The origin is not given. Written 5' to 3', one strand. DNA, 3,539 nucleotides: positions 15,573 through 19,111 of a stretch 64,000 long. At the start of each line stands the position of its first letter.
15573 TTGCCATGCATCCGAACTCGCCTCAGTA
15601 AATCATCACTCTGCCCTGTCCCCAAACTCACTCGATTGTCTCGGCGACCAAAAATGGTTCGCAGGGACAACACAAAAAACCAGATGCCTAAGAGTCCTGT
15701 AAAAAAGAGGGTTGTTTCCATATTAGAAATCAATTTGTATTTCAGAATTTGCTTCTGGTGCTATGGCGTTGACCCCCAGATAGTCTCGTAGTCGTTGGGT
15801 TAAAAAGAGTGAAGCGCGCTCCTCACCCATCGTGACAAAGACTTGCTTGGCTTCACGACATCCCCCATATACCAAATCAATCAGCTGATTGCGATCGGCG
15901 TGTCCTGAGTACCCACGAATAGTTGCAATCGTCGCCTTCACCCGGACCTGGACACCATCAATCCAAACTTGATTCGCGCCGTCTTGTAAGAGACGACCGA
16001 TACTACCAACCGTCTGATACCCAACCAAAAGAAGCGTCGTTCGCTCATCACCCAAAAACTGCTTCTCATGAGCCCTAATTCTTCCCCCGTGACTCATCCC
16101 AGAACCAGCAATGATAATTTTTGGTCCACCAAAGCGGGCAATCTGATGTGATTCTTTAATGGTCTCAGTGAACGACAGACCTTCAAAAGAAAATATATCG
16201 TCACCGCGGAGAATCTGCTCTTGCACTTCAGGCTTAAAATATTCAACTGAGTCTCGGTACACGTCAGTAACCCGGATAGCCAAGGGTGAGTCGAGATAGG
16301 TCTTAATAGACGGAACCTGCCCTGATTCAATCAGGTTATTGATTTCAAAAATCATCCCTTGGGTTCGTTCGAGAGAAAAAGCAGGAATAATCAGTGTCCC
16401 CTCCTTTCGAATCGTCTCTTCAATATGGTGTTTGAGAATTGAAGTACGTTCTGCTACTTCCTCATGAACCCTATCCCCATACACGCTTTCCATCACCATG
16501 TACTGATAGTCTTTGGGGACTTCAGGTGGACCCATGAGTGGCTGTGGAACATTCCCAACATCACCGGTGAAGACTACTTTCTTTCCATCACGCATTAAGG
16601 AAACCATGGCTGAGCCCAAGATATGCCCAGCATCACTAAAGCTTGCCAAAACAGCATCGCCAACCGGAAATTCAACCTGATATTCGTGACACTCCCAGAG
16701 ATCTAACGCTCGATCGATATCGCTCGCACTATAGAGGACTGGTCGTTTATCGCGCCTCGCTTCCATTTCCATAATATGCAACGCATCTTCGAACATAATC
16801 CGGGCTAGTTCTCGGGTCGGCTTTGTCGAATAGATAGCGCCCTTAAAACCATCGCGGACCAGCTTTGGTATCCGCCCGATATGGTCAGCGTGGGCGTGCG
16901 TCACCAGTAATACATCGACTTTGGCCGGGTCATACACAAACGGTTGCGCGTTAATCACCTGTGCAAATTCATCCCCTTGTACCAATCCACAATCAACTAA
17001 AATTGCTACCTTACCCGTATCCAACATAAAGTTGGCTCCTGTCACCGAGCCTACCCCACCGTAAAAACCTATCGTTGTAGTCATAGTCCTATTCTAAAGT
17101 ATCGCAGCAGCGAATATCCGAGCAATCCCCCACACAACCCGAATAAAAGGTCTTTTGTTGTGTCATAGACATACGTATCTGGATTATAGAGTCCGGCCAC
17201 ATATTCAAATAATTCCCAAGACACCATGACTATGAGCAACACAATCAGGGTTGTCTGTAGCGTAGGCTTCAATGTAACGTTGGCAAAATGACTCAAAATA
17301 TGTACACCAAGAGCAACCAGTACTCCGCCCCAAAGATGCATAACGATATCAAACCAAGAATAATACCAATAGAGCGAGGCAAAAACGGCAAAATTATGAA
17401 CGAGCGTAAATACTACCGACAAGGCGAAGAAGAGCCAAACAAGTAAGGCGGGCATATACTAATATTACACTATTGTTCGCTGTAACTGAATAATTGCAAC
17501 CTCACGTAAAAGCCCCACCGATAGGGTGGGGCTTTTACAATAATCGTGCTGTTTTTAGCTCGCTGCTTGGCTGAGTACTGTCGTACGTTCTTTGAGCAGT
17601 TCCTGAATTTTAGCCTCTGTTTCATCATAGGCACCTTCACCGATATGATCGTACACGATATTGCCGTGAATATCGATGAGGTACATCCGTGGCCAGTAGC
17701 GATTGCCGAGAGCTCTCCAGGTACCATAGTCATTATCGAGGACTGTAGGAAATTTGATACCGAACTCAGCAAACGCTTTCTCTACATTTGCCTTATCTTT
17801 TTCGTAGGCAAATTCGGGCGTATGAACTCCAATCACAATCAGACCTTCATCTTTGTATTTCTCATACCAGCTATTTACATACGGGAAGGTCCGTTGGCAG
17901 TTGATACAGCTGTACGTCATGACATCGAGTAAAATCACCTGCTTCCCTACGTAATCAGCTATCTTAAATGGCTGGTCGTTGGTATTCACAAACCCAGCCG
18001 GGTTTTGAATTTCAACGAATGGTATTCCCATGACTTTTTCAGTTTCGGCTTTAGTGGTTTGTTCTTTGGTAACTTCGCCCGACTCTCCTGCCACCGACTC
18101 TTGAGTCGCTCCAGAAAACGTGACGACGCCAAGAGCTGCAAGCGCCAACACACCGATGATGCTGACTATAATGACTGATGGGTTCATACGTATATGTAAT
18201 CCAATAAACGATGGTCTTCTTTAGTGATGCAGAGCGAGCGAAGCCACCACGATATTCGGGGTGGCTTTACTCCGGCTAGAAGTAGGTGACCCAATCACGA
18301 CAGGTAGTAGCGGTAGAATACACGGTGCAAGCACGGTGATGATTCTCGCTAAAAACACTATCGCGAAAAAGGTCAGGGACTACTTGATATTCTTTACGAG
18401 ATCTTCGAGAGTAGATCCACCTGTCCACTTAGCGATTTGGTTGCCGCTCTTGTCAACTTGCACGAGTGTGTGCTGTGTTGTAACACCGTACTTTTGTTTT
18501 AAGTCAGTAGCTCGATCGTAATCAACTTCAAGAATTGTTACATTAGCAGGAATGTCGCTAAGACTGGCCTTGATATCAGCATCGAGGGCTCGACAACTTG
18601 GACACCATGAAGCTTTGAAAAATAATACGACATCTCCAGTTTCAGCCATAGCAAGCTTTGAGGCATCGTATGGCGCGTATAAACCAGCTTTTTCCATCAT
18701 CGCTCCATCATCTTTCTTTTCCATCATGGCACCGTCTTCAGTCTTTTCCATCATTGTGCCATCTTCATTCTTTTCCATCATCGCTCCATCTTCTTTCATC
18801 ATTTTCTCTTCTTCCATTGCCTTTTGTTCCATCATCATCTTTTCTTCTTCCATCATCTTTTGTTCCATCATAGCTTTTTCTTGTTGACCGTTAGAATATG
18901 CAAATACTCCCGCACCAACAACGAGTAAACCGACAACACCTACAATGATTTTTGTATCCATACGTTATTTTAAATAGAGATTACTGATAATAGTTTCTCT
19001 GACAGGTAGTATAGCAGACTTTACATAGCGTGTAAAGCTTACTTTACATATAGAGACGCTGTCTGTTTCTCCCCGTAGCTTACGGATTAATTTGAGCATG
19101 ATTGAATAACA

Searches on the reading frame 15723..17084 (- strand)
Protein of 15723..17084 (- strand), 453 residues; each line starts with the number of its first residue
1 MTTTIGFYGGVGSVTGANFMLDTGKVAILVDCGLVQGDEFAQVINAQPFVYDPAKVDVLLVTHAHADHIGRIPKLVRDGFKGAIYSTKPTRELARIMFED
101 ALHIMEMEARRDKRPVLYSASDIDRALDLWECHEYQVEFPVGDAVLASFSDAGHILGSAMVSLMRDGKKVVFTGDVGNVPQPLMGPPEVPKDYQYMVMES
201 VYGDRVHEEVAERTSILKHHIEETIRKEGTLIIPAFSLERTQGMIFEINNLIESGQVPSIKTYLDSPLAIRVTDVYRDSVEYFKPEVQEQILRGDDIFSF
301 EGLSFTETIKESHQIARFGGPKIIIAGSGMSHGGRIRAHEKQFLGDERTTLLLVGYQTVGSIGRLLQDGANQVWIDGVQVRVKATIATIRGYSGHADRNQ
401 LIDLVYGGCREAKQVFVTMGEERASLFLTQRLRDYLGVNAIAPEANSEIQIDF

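Call 13: search_protein_families(library=pfam, proteins=[window:15723-17084:-], max_evalue=0.01)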
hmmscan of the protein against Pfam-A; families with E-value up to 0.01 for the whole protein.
window:15723-17084:- (453 aa): 5 families
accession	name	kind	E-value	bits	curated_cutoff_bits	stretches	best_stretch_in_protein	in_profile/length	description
PF10996.14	Beta-Casp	-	8e-30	104.3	27.7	1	241-365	1-119/120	Beta-Casp domain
PF00753.33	Lactamase_B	-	2.2e-11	44.5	22.7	1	20-191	10-170/196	Metallo-beta-lactamase superfamily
PF07521.17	RMMBL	-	7.8e-11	42.2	21.6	1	380-443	2-63/63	Zn-dependent metallo-hydrolase RNA specificity domain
PF16661.11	Lactamase_B_6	-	8.2e-11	42.1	27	1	21-174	2-160/193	Metallo-beta-lactamase superfamily domain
PF12706.13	Lactamase_B_2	-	5.8e-08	33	27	1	28-181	3-148/200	Beta-lactamase superfamily domain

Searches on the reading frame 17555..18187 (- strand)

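Call 13: search_protein_families(library=pfam, proteins=[window:17555-18187:-], max_evalue=0.01)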
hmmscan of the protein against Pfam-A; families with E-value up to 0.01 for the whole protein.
window:17555-18187:- (210 aa): 4 families
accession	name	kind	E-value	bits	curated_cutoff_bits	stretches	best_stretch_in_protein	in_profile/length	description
PF08534.16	Redoxin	-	1.3e-13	51.4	26.6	1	67-192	14-142/148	Redoxin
PF00578.27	AhpC-TSA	-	7.1e-11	42.6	26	1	68-179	12-123/124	AhpC/TSA family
PF13905.12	Thioredoxin_8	-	1.7e-06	28.7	27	1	83-177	2-94/94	Thioredoxin-like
PF00255.25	GSHPx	-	6.8e-05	22.9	27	1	68-136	8-74/108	Glutathione peroxidase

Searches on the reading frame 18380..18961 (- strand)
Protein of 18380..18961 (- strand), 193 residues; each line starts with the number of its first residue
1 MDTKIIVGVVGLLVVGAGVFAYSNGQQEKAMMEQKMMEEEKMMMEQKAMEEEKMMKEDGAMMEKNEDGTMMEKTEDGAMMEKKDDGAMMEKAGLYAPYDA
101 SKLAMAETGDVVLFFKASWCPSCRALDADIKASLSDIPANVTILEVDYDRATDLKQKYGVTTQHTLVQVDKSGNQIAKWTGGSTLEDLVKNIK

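Call 13: search_protein_families(library=pfam, proteins=[window:18380-18961:-], max_evalue=0.01)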
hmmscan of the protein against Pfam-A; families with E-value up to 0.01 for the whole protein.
window:18380-18961:- (193 aa): 6 families
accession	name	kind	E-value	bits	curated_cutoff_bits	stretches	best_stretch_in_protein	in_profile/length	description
PF00085.26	Thioredoxin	-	4.8e-13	49.4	23.5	1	107-193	17-102/103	Thioredoxin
PF13905.12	Thioredoxin_8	-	6.5e-05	23.6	27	1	111-151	4-46/94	Thioredoxin-like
PF13098.12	Thioredoxin_2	-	0.00018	22.3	27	1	109-188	6-100/104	Thioredoxin-like domain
PF06110.17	TXD17-like_Trx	-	0.0019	18.3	23.1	1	117-148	35-66/119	Thioredoxin domain-containing protein 17-like, thioredoxin domain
PF00578.27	AhpC-TSA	-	0.0029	18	26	1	110-158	27-77/124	AhpC/TSA family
PF13899.12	Thioredoxin_7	-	0.0056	17.2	27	1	99-130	7-39/83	Thioredoxin-like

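Call 34: search_protein_families(library=ncbifam, proteins=[window:18380-18961:-], max_evalue=0.01)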
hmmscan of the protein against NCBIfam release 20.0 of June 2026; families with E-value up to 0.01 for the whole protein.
window:18380-18961:- (193 aa): 11 families
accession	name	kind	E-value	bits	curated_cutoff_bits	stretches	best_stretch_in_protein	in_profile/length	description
TIGR01068.1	thioredoxin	equivalog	9.7e-09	35.3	96.8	1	107-191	13-96/101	thioredoxin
TIGR01126.1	pdi_dom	equivalog_domain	2.1e-08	34.4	107.2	1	104-192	10-101/105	protein disulfide-isomerase domain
TIGR01130.1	ER_PDI_fam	subfamily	3.1e-05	23.7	344.25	1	113-192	23-104/476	protein disulfide-isomerase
TIGR00385.1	dsbE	subfamily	0.00039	20.1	123.15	1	61-152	18-106/173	DsbE family thiol:disulfide interchange protein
NF043050.1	DisulfRedDsbH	equivalog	0.00062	19.9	190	0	111-179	62-145/166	disulfide reductase DsbH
NF033512.1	T2SS_chap_CpaB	equivalog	0.00089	19.3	90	0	3-111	3-119/206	metalloprotease secretion chaperone CpaB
NF045694.1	seleno_TsoB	exception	0.00099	17.3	805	1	95-176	459-550/572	rhodanese/DsbD fusion-like selenoprotein TsoB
NF008229.0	PRK10996.1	equivalog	0.0029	17.3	125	1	99-178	43-121/141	thioredoxin TrxC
NF040494.1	nitrored_ArsF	subfamily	0.0038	17.6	60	0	111-174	3-74/106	nitrophenyl compound nitroreductase subunit ArsF family protein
TIGR02738.1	TrbB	equivalog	0.0051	16.5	132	1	95-161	35-103/153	type-F conjugative transfer system pilin assembly thiol-disulfide isomerase TrbB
NF006898.0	PRK09381.1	equivalog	0.0081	16.5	138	0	108-177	21-89/109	thioredoxin TrxA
